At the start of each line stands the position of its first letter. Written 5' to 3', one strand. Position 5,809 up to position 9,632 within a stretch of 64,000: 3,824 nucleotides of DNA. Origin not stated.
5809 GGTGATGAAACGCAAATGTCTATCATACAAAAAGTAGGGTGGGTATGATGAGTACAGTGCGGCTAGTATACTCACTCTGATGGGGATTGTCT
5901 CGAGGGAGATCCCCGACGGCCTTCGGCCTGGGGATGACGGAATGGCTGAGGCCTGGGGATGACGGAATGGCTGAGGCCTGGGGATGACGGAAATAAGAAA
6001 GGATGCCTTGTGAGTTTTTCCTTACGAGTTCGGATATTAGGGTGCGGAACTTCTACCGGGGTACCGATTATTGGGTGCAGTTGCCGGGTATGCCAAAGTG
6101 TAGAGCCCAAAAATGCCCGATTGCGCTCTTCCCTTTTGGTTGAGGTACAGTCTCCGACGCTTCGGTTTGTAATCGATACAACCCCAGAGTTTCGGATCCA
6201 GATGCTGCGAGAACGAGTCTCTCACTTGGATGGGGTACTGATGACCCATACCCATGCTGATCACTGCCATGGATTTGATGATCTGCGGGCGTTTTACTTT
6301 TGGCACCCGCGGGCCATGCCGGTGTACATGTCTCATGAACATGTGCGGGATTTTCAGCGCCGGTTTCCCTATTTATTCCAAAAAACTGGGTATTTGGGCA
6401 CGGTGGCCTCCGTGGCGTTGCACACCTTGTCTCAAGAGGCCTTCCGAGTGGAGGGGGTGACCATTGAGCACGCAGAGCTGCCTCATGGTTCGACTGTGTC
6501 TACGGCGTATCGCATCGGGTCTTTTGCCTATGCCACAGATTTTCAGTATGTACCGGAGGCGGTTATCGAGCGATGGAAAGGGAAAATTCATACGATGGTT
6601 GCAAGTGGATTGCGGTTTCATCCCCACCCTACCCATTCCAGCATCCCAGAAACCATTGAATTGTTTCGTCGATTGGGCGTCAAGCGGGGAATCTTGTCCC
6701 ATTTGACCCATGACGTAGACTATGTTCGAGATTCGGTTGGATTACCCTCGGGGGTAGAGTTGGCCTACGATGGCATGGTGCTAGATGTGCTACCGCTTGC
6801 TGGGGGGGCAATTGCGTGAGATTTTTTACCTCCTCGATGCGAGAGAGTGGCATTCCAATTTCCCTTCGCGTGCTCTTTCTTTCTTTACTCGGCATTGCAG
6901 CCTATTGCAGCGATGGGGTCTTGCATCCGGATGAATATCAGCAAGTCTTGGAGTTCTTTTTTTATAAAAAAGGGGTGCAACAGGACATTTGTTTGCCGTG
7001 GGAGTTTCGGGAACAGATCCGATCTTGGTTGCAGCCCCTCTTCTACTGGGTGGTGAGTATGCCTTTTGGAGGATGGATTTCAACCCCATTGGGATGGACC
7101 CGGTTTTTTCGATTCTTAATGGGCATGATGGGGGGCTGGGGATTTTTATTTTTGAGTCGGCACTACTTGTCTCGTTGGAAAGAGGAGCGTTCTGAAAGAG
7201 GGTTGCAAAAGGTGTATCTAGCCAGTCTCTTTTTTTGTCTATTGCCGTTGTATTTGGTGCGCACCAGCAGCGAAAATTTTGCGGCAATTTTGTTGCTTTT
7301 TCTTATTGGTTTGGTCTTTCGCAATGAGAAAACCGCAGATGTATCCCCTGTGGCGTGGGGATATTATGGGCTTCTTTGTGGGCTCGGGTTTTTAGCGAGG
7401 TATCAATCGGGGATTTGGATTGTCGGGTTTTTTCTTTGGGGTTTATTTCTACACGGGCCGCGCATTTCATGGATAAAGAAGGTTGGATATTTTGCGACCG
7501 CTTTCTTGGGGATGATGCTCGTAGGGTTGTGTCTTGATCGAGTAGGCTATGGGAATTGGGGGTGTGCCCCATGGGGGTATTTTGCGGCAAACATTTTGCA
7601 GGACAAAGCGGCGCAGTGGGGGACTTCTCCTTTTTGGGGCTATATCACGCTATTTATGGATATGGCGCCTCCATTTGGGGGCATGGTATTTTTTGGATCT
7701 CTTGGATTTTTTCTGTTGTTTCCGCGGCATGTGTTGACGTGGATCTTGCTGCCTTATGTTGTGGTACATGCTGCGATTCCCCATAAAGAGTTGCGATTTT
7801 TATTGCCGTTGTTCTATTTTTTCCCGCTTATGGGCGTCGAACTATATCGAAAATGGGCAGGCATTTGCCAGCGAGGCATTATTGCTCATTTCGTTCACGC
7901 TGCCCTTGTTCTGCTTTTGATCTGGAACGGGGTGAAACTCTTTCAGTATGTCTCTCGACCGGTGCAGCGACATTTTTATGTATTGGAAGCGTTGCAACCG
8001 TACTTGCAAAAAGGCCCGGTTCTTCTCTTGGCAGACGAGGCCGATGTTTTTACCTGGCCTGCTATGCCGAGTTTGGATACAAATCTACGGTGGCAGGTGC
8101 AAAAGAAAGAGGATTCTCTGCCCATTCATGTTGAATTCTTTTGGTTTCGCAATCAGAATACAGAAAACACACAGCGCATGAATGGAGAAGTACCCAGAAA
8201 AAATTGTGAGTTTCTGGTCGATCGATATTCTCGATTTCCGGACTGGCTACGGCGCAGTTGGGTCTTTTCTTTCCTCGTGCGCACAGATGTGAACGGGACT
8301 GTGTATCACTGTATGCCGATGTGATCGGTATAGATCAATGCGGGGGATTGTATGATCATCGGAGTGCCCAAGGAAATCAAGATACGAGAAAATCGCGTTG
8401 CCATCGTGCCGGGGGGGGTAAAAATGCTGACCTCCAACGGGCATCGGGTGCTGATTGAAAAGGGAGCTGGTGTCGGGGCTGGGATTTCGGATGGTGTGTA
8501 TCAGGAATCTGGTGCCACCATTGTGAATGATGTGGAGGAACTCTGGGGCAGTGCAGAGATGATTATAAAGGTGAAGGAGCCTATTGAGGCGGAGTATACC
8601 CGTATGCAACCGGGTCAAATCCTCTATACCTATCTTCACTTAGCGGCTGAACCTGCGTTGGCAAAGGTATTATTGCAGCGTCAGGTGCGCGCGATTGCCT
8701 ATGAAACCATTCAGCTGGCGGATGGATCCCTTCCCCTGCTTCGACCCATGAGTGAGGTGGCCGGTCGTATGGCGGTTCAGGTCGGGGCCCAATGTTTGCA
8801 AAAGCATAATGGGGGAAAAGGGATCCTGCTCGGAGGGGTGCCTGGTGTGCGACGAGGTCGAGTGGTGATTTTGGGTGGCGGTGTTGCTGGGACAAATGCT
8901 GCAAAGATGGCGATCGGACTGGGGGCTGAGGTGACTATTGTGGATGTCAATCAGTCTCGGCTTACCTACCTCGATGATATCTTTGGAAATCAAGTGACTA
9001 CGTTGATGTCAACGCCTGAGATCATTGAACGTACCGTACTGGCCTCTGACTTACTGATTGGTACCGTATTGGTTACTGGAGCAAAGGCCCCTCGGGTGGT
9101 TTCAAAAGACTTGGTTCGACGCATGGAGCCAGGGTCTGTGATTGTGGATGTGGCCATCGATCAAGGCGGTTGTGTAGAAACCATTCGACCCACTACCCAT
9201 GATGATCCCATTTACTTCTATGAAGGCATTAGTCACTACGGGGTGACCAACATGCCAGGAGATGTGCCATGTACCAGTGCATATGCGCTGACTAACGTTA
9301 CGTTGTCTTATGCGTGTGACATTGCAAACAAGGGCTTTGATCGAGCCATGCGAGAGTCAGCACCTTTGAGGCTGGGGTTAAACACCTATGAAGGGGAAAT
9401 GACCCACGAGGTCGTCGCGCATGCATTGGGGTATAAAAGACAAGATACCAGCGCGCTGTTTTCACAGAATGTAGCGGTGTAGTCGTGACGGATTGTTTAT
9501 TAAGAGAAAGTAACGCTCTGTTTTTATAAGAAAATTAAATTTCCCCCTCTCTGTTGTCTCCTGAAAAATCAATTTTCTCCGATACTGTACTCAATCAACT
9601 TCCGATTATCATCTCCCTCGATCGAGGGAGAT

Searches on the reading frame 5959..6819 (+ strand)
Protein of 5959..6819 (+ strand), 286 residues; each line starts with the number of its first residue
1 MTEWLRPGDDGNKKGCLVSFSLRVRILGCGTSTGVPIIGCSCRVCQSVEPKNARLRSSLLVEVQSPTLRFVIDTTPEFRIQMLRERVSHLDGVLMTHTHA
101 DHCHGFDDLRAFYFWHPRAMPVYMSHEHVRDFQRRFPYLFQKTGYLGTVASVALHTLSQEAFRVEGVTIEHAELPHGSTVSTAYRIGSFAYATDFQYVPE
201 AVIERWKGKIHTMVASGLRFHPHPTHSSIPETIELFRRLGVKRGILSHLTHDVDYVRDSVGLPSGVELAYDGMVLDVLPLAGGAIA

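Call 51: search_protein_families(library=pfam, proteins=[window:5959-6819:+], max_evalue=0.00001)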
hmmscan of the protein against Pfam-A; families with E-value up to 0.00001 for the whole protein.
window:5959-6819:+ (286 aa): 2 families
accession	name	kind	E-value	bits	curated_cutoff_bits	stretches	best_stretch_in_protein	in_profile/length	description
PF12706.13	Lactamase_B_2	-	4.1e-29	102.1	27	1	69-248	2-199/200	Beta-lactamase superfamily domain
PF00753.33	Lactamase_B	-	2.3e-08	34.7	22.7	1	57-237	7-182/196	Metallo-beta-lactamase superfamily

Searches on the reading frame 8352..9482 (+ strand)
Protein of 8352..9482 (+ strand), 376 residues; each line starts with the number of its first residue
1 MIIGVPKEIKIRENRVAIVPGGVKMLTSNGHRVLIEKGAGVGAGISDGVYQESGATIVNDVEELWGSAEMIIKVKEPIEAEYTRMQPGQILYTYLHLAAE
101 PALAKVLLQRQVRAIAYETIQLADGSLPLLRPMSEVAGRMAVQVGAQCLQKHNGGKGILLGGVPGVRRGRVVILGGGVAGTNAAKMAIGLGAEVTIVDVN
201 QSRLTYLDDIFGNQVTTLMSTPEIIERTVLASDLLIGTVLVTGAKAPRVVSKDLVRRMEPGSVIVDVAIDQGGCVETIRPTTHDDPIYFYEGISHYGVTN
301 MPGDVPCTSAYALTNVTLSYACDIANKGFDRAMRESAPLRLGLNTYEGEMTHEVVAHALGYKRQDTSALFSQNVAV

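Call 51: search_protein_families(library=pfam, proteins=[window:8352-9482:+], max_evalue=0.00001)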
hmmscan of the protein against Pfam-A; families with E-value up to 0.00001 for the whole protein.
window:8352-9482:+ (376 aa): 3 families
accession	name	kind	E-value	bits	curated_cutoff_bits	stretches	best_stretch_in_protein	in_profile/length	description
PF01262.27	AlaDh_PNT_C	-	1.1e-85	286.8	23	1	141-353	1-214/214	Alanine dehydrogenase/PNT, C-terminal domain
PF05222.21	AlaDh_PNT_N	-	1.5e-46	158.4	30.4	1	4-137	1-136/136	Alanine dehydrogenase/PNT, N-terminal domain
PF07992.20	Pyr_redox_2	-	2.2e-07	31.1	26.1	1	100-219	79-193/291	Pyridine nucleotide-disulphide oxidoreductase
